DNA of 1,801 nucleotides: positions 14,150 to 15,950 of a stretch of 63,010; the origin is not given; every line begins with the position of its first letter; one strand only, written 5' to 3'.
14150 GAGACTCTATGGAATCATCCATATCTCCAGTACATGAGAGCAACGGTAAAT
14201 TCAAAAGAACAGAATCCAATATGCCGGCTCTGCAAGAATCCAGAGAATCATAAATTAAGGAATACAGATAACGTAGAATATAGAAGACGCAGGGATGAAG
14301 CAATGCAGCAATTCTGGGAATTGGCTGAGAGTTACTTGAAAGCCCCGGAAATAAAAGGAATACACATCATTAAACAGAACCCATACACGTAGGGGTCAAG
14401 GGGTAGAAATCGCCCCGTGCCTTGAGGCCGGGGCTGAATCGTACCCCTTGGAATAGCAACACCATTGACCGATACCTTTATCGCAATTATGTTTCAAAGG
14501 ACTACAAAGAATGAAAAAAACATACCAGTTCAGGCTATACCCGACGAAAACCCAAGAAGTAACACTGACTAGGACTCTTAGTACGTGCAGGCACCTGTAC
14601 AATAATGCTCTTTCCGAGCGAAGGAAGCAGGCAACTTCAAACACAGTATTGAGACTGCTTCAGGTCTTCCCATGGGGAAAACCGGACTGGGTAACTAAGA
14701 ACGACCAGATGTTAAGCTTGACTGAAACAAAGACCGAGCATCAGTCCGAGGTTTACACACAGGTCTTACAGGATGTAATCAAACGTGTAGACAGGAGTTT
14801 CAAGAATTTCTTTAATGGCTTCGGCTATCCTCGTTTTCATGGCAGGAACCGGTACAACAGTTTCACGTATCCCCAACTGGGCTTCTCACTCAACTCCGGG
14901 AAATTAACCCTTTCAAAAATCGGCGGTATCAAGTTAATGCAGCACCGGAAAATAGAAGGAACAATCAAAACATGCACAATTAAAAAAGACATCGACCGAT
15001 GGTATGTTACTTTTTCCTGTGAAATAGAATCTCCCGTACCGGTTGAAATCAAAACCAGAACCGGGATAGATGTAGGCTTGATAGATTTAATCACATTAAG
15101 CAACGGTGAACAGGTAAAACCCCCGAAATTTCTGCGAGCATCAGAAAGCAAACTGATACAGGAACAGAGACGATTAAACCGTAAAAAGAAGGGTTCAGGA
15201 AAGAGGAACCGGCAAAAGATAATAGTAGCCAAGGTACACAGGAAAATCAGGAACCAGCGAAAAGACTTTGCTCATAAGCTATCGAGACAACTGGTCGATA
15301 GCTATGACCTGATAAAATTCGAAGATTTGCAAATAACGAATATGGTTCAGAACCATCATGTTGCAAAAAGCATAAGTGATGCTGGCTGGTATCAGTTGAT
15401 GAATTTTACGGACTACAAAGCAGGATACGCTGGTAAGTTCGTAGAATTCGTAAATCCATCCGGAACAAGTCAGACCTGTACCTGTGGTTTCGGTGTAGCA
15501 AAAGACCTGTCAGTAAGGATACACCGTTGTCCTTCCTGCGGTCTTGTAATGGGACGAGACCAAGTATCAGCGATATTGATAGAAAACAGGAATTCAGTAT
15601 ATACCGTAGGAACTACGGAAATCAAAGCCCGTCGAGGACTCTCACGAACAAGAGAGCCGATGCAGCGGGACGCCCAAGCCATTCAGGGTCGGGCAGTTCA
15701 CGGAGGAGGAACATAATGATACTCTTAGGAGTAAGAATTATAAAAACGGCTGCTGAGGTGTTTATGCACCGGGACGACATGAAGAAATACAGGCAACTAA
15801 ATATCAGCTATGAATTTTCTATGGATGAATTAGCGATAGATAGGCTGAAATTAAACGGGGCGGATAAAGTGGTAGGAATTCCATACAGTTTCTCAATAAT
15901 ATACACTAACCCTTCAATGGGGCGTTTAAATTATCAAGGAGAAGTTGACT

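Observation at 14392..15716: tnpA-less TnpB unit with intact ends that carries the conserved cassette as its own promoter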

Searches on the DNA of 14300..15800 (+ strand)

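Call 39: search_rna_families(source=window, start=14300, end=15800, threshold=evalue, max_evalue=1)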
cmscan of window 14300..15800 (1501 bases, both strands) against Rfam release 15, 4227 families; matches with E-value up to 1: 1.
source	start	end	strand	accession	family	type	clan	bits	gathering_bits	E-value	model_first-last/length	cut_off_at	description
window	14505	14570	+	RF01559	DdR1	Gene; snRNA; snoRNA; CD-box;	-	24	70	0.14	1-66/66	no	Dictyostelium snoRNA DdR1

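Call 73: search_dna_similar(query=window:14380-14540:+, collection=plasmids, mode=distant, max_evalue=0.01, max_rows=15)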
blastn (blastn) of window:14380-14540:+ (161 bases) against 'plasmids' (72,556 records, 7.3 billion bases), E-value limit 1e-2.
No match.

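Call 74: search_dna_similar(query=window:14380-14540:+, collection=phages, mode=distant, max_evalue=0.01, max_rows=15)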
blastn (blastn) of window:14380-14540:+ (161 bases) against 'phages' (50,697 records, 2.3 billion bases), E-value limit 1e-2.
No match.
